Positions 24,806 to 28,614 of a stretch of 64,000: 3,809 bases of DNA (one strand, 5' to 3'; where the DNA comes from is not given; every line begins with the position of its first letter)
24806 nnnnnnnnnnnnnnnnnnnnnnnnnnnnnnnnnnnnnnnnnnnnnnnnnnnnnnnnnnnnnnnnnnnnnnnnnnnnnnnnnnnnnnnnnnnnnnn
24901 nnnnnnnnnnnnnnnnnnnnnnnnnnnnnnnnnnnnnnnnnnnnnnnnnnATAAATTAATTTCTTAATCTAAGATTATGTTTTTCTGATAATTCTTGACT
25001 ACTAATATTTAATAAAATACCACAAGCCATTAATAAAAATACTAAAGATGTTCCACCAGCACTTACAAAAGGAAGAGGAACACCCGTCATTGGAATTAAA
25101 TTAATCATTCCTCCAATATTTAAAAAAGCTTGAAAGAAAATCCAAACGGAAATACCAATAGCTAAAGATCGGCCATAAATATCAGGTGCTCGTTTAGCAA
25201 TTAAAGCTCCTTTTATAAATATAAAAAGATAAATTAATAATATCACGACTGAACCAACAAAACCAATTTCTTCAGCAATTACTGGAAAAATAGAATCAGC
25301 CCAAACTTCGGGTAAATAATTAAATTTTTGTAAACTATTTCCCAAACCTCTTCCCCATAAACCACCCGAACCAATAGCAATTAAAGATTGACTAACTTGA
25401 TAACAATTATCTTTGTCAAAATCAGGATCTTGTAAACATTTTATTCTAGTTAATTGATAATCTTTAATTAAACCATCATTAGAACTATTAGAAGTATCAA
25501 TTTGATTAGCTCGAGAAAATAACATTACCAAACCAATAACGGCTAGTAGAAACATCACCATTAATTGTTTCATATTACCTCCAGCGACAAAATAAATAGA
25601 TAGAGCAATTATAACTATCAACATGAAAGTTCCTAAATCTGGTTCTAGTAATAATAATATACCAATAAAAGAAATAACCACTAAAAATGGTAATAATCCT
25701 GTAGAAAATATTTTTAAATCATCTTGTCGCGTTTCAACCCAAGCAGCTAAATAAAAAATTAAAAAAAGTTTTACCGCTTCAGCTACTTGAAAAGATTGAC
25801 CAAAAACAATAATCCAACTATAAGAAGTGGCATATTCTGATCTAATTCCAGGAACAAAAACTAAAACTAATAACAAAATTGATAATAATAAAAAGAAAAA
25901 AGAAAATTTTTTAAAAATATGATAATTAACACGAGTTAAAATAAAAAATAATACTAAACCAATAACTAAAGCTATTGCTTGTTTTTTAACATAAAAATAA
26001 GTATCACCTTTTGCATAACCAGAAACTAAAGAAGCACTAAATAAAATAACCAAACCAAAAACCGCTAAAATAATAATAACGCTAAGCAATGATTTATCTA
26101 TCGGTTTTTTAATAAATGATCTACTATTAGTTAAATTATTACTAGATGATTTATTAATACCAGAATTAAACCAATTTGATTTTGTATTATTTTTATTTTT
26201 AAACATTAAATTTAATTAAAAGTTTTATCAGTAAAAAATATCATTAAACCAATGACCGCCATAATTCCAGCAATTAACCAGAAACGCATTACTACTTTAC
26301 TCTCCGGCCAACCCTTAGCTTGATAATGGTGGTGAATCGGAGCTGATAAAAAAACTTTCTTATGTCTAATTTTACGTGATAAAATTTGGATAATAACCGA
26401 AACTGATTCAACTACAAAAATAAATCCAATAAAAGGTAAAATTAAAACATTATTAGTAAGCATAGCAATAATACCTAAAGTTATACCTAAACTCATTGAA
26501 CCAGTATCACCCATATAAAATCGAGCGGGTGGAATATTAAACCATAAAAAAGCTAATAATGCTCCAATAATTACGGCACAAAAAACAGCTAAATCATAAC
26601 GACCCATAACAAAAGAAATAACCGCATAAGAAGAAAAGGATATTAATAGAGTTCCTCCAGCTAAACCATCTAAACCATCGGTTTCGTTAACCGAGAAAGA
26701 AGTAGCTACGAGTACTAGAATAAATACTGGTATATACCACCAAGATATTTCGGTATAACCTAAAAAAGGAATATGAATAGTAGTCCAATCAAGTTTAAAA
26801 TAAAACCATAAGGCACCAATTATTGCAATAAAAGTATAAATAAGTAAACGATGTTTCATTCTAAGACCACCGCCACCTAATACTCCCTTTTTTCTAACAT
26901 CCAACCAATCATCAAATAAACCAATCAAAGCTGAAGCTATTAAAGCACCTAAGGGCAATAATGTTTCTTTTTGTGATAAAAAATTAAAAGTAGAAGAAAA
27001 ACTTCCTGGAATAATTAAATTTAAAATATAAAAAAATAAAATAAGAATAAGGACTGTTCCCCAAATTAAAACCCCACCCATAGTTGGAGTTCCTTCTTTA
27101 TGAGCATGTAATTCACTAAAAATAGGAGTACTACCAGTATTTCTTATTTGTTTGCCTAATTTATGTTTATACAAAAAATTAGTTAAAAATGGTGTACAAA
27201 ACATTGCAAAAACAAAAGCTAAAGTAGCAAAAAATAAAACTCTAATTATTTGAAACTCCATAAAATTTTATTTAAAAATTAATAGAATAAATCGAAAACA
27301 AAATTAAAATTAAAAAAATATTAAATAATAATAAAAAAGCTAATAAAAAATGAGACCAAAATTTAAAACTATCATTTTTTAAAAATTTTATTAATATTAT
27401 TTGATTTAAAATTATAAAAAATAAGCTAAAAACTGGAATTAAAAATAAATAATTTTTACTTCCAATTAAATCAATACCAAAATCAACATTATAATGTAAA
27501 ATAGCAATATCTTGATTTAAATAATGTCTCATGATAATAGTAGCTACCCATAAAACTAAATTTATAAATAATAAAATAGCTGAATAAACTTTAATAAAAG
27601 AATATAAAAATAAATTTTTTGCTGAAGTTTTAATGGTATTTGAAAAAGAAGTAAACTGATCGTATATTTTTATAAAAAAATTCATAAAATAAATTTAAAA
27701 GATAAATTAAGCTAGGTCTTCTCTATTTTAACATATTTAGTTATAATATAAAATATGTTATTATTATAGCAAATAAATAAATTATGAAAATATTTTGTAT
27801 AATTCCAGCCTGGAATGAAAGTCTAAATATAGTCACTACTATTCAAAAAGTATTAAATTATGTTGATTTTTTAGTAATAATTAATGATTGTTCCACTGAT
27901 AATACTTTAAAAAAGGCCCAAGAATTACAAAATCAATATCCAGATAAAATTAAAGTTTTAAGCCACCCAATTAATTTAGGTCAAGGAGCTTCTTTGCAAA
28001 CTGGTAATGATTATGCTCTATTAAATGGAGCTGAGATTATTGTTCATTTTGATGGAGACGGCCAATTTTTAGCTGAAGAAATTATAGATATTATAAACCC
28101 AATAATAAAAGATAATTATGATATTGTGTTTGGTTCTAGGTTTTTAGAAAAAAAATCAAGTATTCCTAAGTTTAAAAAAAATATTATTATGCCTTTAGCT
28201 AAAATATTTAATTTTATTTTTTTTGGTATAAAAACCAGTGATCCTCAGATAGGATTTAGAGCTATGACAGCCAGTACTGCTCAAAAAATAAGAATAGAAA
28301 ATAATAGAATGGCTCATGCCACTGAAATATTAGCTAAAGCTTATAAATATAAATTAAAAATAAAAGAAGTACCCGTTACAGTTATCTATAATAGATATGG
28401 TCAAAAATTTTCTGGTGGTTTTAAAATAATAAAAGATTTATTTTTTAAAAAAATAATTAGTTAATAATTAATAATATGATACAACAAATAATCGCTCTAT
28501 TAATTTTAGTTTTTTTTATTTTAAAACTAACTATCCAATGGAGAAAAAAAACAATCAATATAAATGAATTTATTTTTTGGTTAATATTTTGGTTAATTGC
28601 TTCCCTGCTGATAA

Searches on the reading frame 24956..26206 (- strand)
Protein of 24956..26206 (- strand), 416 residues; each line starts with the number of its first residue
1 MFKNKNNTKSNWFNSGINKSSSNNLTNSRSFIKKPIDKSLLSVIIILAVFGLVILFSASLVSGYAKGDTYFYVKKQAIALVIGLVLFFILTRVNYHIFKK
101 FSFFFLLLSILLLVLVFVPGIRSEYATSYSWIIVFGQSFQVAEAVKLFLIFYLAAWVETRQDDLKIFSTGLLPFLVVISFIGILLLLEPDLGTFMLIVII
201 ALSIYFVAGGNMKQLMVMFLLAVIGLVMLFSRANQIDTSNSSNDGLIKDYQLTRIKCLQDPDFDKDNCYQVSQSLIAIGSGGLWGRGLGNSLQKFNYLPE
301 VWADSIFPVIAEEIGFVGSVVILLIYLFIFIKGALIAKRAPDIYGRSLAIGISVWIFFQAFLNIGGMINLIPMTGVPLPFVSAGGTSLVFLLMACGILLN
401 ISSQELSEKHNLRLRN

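Call 30: search_protein_families(library=pfam, proteins=[window:24956-26206:-], max_evalue=0.001)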
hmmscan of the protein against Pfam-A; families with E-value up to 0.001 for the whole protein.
window:24956-26206:- (416 aa): 1 family
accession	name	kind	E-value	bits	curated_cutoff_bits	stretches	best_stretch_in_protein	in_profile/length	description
PF01098.24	FTSW_RODA_SPOVE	-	4.3e-88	296.1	26.4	1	40-405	4-354/356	Cell cycle protein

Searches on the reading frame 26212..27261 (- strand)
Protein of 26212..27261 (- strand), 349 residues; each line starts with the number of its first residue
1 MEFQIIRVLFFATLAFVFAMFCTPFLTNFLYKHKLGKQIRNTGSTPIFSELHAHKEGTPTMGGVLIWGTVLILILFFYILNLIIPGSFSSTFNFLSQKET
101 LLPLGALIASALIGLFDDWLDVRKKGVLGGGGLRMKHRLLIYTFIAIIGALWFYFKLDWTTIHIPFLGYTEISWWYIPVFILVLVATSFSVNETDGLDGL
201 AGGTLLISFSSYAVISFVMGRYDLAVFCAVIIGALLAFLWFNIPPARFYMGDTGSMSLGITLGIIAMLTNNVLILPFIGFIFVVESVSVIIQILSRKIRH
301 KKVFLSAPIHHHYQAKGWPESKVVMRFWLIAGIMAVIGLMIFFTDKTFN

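Call 30: search_protein_families(library=pfam, proteins=[window:26212-27261:-], max_evalue=0.001)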
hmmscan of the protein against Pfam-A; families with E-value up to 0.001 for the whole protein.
window:26212-27261:- (349 aa): 2 families
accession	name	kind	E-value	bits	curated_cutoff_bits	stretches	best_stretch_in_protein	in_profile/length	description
PF00953.26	Glycos_transf_4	-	2.6e-32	112.5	27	1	104-268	5-158/160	Glycosyl transferase family 4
PF10555.14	MraY_sig1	-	5.8e-06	25.9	20.1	1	55-66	1-12/13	Phospho-N-acetylmuramoyl-pentapeptide-transferase signature 1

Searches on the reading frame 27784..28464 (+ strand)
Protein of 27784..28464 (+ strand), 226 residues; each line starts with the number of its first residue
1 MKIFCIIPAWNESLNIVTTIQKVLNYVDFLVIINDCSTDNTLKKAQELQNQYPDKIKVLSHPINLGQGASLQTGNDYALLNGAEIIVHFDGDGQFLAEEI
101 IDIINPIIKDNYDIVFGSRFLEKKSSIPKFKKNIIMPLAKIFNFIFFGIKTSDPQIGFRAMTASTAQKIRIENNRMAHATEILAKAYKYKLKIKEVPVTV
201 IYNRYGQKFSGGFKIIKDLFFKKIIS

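Call 30: search_protein_families(library=pfam, proteins=[window:27784-28464:+], max_evalue=0.001)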
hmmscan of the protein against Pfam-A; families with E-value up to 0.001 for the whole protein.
window:27784-28464:+ (226 aa): 2 families
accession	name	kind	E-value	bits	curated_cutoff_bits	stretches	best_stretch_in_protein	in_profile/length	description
PF00535.33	Glycos_transf_2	-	6.6e-22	78.7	23.3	1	5-137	2-132/168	Glycosyl transferase family 2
PF13641.12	Glyco_tranf_2_3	-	2.1e-05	25.1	27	1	5-127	5-131/230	Glycosyltransferase like family 2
